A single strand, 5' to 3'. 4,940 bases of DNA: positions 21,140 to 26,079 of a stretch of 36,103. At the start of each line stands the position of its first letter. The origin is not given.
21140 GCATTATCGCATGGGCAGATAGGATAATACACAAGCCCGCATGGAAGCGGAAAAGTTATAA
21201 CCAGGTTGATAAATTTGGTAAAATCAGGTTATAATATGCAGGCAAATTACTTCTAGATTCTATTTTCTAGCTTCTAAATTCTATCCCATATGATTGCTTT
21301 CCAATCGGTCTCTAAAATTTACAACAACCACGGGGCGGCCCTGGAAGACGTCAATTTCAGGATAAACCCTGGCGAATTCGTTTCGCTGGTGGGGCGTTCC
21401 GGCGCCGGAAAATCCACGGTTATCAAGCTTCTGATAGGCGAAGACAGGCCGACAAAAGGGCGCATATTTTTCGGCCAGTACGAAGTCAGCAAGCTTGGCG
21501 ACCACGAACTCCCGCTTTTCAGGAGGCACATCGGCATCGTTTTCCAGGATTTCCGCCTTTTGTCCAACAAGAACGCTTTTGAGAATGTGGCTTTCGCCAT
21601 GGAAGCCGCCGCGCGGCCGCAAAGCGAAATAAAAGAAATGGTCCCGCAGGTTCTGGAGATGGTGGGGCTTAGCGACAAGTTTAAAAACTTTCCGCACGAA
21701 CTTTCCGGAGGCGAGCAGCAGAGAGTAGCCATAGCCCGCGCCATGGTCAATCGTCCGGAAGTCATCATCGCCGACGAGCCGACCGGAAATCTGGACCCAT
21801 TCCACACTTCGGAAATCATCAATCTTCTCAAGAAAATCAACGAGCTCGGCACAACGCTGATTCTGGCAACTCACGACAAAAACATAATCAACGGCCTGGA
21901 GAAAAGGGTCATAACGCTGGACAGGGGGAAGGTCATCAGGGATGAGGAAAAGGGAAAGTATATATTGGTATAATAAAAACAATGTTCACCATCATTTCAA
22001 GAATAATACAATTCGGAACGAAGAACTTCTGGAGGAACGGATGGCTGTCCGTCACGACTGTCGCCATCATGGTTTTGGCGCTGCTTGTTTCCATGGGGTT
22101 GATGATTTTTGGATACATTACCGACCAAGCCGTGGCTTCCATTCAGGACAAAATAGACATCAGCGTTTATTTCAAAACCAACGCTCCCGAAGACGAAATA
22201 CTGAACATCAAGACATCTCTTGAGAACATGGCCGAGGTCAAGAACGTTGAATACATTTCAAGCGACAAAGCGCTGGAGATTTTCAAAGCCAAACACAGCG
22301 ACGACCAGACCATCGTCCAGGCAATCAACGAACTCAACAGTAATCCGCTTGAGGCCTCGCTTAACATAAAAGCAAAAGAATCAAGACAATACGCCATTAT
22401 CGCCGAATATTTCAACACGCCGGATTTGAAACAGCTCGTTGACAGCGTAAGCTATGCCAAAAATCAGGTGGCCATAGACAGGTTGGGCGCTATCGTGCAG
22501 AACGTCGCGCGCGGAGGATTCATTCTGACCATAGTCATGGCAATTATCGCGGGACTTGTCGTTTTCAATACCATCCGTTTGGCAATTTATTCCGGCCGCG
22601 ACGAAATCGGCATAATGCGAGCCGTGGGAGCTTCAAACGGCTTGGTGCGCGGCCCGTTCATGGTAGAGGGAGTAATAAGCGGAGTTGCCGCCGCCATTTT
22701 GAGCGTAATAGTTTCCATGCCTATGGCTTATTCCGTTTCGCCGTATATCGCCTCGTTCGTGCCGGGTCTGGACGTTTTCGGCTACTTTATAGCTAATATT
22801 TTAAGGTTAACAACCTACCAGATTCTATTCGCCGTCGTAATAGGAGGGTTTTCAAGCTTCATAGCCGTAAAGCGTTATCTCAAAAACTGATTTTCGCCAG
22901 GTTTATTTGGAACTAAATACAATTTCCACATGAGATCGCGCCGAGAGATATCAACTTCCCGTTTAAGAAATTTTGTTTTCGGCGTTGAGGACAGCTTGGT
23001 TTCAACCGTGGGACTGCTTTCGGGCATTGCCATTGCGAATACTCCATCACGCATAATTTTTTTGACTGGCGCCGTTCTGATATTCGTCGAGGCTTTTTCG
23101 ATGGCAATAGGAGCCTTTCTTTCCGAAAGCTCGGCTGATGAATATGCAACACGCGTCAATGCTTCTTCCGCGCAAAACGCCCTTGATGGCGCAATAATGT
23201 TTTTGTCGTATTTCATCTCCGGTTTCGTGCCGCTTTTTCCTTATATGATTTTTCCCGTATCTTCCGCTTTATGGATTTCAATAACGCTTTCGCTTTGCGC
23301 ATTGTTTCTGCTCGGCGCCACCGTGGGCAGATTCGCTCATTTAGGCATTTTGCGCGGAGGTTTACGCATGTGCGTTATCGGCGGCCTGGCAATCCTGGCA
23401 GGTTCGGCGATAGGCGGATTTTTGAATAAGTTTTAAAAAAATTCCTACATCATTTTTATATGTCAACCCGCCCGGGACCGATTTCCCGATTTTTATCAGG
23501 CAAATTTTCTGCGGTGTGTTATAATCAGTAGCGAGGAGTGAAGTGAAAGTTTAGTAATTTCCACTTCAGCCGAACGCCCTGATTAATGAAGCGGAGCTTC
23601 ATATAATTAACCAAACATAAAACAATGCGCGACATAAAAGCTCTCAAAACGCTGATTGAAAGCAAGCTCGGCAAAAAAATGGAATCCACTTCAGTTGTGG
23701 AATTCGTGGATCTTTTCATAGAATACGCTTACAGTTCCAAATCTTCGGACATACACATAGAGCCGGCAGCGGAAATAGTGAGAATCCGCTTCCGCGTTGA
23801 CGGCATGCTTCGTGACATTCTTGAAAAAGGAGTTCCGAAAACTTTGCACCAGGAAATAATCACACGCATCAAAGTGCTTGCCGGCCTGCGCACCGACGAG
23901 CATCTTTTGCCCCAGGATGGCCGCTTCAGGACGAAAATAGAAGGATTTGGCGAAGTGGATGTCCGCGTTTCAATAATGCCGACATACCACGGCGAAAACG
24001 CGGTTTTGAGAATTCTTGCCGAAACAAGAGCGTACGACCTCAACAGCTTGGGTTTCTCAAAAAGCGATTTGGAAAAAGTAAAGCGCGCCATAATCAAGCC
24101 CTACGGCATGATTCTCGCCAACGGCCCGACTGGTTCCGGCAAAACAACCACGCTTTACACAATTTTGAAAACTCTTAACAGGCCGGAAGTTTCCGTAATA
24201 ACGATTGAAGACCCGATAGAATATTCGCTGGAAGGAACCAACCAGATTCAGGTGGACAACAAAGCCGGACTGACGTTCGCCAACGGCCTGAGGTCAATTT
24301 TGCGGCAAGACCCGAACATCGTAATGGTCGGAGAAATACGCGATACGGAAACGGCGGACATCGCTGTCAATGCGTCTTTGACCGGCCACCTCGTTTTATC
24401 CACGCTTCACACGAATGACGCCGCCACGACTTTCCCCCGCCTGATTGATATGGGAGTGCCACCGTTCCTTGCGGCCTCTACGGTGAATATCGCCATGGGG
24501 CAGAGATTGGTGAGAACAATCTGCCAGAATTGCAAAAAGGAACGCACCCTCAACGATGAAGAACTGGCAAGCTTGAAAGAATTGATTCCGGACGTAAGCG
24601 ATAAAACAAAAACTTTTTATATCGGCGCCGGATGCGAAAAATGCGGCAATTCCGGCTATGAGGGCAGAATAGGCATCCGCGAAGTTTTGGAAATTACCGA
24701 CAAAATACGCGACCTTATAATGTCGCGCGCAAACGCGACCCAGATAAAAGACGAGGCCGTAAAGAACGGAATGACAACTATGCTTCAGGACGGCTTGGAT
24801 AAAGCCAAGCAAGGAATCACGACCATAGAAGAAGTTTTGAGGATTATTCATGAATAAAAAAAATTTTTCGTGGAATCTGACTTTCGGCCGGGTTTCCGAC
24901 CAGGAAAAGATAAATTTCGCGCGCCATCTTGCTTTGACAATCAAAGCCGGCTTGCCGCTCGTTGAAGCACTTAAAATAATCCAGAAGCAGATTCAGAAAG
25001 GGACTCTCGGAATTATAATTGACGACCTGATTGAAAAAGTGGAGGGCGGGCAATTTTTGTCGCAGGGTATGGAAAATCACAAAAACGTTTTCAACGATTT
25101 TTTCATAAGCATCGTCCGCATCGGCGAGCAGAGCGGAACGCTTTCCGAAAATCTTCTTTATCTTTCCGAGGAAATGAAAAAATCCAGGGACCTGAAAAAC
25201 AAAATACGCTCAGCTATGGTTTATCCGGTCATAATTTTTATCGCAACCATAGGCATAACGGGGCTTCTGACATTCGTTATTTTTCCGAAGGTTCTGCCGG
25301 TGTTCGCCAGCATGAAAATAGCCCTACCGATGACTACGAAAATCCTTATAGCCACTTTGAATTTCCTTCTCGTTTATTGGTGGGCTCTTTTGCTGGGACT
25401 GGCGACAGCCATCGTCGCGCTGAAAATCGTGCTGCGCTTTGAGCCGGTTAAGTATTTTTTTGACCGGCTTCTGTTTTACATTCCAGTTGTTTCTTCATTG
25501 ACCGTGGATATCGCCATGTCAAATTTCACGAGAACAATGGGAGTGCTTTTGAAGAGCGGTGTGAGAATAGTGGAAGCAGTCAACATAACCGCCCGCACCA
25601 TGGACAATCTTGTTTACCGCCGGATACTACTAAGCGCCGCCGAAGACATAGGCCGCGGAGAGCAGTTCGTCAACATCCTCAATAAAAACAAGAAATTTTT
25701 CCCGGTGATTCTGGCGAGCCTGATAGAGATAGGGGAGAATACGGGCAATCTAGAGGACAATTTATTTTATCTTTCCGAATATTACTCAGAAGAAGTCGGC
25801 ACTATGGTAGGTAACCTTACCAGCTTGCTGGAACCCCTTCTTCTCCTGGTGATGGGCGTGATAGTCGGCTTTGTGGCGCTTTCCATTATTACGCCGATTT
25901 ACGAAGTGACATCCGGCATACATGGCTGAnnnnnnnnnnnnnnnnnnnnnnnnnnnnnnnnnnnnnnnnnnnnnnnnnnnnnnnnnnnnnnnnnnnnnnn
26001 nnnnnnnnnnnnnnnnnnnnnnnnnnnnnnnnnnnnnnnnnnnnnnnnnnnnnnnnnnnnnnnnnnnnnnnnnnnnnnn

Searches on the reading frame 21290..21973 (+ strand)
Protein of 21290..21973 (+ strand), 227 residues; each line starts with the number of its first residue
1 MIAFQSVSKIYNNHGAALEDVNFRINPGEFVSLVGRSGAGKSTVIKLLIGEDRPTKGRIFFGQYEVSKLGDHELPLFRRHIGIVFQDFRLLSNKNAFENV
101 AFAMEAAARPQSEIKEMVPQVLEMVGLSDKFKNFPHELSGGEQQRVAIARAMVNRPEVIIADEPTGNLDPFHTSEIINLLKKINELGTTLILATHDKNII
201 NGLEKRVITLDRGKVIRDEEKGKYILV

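Call 42: search_protein_families(library=pfam, proteins=[window:21290-21973:+])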
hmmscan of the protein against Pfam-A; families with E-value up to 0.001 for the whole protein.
window:21290-21973:+ (227 aa): 5 families
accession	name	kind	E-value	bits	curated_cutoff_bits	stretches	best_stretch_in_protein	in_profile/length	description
PF00005.33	ABC_tran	-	8.1e-37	127.3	25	1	18-165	1-136/137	ABC transporter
PF13304.12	AAA_21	-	1.3e-08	35.7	27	1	144-200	244-303/304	AAA domain, putative AbiEii toxin, Type IV TA system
PF02463.25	SMC_N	-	0.0001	22.3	40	0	119-206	124-208/220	RecF/RecN/SMC N terminal domain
PF03193.22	RsgA_GTPase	-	0.00026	21.3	30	1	9-53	88-131/174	RsgA GTPase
PF13401.12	AAA_22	-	0.0004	21.2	27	0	29-183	6-107/130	AAA domain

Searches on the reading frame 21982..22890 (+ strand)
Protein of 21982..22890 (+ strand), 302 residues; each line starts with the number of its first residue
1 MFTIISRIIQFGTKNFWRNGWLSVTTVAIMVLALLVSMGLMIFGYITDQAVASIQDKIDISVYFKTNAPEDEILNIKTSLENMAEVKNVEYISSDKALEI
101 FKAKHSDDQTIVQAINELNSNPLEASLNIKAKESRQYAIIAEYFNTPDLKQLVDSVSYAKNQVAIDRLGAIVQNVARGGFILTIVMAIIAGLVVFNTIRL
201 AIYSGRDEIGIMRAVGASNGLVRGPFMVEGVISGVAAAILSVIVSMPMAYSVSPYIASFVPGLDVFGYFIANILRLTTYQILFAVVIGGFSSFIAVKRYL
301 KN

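Call 42: search_protein_families(library=pfam, proteins=[window:21982-22890:+])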
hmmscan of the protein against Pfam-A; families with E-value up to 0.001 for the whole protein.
window:21982-22890:+ (302 aa): 2 families
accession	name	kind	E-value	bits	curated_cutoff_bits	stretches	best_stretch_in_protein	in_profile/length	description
PF18075.7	FtsX_ECD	-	3.8e-17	63.1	23.5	1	59-145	2-88/96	FtsX extracellular domain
PF02687.27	FtsX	-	1.5e-12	48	25.5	1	181-301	2-117/120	FtsX-like permease C-terminal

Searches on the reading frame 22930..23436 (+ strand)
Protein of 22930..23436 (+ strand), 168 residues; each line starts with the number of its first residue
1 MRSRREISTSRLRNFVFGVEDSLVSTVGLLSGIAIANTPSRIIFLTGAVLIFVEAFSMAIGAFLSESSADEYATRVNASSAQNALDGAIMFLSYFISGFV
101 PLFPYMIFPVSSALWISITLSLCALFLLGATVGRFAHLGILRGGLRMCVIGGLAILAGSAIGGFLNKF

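Call 42: search_protein_families(library=pfam, proteins=[window:22930-23436:+])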
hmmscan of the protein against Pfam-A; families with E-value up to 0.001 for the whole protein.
window:22930-23436:+ (168 aa): 1 family
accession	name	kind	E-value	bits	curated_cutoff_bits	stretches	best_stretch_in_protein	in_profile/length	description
PF01988.24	VIT1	-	6e-28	98.6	28.1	2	84-162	134-213/214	VIT family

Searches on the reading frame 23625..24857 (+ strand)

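Call 9: search_protein_families(library=pfam, proteins=[window:23625-24857:+])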
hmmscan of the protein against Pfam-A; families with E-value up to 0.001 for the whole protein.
window:23625-24857:+ (410 aa): 2 families
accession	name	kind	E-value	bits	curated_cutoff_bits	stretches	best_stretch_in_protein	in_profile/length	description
PF00437.27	T2SSE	-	3.8e-125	417.8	24.9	1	20-406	4-370/370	Type II/IV secretion system protein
PF25199.1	nSTAND_NTPase5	-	0.00029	21.1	34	1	158-206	39-88/145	Novel STAND NTPase 5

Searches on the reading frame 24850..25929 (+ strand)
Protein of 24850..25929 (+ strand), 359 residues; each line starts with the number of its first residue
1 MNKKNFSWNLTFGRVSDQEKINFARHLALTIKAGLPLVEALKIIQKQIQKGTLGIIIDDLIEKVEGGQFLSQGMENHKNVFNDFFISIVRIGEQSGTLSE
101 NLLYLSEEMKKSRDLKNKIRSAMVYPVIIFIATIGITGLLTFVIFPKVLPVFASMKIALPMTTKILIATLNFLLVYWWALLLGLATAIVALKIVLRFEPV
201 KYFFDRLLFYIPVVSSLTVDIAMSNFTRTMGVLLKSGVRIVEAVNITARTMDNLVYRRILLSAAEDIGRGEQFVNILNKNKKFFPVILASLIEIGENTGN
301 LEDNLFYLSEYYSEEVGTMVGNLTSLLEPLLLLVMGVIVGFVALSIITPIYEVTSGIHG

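Call 9: search_protein_families(library=pfam, proteins=[window:24850-25929:+])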
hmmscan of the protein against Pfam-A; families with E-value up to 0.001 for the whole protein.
window:24850-25929:+ (359 aa): 1 family
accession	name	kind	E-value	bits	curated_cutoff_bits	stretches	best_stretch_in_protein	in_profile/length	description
PF00482.28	T2SSF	-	6.7e-53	178.4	25.2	2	23-146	1-125/125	Type II secretion system (T2SS), protein F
